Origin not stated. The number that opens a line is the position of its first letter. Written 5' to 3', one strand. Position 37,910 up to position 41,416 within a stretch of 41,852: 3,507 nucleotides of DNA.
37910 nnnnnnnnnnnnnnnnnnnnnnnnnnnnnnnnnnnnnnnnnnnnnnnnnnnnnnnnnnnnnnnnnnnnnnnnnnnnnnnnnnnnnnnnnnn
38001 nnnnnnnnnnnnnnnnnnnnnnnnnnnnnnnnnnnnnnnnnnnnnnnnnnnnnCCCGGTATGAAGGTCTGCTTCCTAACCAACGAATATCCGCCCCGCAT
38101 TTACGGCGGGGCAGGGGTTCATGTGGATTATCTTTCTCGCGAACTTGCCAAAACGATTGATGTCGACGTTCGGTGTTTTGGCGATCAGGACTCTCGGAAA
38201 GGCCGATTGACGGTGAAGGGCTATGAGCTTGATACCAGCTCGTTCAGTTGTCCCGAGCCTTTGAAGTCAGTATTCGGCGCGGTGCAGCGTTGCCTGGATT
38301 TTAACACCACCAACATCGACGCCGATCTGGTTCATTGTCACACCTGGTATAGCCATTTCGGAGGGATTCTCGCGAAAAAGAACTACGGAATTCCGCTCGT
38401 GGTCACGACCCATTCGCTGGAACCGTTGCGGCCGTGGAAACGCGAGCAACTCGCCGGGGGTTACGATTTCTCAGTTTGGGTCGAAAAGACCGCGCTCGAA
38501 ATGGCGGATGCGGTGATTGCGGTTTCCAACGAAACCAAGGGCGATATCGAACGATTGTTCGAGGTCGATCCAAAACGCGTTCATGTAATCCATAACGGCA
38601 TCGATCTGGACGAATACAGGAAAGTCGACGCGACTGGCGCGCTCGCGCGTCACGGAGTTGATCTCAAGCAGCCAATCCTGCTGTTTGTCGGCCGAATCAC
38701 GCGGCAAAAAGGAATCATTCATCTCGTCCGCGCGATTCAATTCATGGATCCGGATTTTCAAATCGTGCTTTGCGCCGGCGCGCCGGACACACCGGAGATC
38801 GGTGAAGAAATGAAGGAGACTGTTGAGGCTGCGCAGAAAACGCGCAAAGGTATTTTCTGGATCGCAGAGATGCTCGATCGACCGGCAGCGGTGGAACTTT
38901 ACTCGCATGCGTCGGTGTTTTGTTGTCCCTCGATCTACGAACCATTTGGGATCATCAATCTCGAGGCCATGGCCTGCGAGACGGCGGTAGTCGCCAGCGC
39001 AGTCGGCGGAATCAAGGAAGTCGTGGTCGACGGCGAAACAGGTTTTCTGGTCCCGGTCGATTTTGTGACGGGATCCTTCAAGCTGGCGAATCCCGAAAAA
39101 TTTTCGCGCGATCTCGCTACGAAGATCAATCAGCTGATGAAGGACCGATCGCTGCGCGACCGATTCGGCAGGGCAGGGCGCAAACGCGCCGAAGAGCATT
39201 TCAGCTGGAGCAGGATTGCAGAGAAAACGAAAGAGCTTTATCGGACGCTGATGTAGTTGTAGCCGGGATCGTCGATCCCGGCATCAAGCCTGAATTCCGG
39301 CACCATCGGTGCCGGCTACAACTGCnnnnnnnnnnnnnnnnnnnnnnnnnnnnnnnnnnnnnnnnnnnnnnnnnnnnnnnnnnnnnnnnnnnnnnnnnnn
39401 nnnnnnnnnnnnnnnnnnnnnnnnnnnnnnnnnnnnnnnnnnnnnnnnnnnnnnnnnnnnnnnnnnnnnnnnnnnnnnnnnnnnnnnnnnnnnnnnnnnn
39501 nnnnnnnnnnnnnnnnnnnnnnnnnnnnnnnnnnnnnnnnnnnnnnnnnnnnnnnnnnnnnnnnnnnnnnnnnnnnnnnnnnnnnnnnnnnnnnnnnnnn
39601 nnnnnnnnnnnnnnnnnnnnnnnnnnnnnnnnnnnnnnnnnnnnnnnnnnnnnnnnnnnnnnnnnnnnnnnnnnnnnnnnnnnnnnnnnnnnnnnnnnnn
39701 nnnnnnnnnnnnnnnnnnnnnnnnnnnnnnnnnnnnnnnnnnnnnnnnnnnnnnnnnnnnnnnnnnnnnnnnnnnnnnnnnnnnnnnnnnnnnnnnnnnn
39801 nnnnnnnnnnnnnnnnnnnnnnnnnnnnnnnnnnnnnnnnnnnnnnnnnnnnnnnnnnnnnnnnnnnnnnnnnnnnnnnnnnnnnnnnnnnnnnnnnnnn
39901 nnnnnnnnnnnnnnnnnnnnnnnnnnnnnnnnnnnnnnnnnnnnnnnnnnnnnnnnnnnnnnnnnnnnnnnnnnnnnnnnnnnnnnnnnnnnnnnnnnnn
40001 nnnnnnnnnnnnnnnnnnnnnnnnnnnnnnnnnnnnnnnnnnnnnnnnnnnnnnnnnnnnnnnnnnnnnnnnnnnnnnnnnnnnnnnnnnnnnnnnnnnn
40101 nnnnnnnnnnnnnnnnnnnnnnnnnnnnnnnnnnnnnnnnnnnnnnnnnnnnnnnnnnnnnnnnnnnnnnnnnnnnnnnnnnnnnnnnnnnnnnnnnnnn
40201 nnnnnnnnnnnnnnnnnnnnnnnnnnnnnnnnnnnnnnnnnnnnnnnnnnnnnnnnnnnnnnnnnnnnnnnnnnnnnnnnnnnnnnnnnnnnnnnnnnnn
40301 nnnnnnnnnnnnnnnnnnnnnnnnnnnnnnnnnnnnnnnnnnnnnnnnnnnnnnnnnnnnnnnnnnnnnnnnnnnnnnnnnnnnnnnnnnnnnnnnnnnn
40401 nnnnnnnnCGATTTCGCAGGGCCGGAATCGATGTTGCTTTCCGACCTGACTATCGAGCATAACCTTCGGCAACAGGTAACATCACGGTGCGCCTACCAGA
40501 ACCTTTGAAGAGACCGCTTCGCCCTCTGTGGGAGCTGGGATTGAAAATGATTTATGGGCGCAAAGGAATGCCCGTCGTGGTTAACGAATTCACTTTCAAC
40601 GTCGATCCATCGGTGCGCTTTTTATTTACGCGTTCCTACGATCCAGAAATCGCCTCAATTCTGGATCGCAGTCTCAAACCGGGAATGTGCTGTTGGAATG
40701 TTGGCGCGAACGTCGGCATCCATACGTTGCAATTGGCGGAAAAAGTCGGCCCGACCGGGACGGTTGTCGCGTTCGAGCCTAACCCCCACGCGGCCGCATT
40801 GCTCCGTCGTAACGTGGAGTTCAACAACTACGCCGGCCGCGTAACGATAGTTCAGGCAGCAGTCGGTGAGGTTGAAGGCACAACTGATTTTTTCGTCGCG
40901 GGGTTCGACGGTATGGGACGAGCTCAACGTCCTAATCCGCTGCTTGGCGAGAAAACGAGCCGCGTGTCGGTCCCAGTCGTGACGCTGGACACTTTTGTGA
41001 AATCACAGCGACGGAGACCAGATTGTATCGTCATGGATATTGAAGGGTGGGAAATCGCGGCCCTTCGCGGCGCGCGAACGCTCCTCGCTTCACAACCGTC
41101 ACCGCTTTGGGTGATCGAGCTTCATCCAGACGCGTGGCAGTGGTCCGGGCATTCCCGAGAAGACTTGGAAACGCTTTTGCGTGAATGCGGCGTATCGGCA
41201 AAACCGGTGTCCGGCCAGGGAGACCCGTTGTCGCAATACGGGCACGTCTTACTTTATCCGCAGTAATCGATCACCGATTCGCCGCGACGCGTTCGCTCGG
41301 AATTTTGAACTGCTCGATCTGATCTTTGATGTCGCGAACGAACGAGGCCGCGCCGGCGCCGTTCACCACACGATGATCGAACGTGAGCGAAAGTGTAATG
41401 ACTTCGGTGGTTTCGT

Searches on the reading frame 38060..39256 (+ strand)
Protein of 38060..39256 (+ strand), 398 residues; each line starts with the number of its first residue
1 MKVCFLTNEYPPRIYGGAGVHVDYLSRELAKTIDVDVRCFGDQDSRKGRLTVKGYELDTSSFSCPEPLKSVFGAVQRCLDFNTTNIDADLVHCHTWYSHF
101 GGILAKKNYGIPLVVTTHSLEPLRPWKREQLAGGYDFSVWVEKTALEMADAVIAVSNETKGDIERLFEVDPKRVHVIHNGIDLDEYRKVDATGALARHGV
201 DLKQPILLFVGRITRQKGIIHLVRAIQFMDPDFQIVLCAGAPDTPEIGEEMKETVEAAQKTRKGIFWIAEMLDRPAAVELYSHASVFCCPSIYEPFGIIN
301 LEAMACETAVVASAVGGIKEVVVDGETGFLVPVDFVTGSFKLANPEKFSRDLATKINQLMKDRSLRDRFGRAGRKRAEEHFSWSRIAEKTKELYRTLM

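Call 52: search_protein_families(library=pfam, proteins=[window:38060-39256:+], max_evalue=0.00001)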
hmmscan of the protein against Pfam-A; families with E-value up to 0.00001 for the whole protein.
window:38060-39256:+ (398 aa): 6 families
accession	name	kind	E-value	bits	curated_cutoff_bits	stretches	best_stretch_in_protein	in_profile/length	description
PF00534.26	Glycos_transf_1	-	1.2e-32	113.2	26.4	1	197-376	8-172/172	Glycosyl transferases group 1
PF13439.12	Glyco_transf_4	-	1.6e-32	113.4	28.5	1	15-184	1-169/170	Glycosyltransferase Family 4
PF13692.12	Glyco_trans_1_4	-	2.9e-25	89.6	27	1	205-334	2-127/142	Glycosyl transferases group 1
PF13579.12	Glyco_trans_4_4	-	3.7e-21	76.5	29.7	1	16-180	1-158/158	Glycosyl transferase 4-like domain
PF20706.3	GT4-conflict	-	4.3e-12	46.2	26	1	141-388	139-383/385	Family 4 Glycosyltransferase in conflict systems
PF08323.17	Glyco_transf_5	-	3.2e-10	40.6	22.7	1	85-166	126-227/239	Starch synthase catalytic domain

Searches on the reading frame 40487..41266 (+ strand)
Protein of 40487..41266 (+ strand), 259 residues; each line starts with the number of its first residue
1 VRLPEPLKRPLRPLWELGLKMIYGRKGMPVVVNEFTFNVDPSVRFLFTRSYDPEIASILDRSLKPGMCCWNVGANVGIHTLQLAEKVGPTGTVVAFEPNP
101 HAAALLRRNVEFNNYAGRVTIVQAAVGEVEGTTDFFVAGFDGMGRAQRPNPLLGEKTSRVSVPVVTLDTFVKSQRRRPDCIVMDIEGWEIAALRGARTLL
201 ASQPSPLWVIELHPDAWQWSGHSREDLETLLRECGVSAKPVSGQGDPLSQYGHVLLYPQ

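Call 52: search_protein_families(library=pfam, proteins=[window:40487-41266:+], max_evalue=0.00001)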
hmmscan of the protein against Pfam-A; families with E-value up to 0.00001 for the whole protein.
window:40487-41266:+ (259 aa): 1 family
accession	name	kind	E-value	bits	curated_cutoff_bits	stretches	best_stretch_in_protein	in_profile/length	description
PF05050.19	Methyltransf_21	-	2.7e-23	83.4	22.7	1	71-235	1-170/173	Methyltransferase FkbM domain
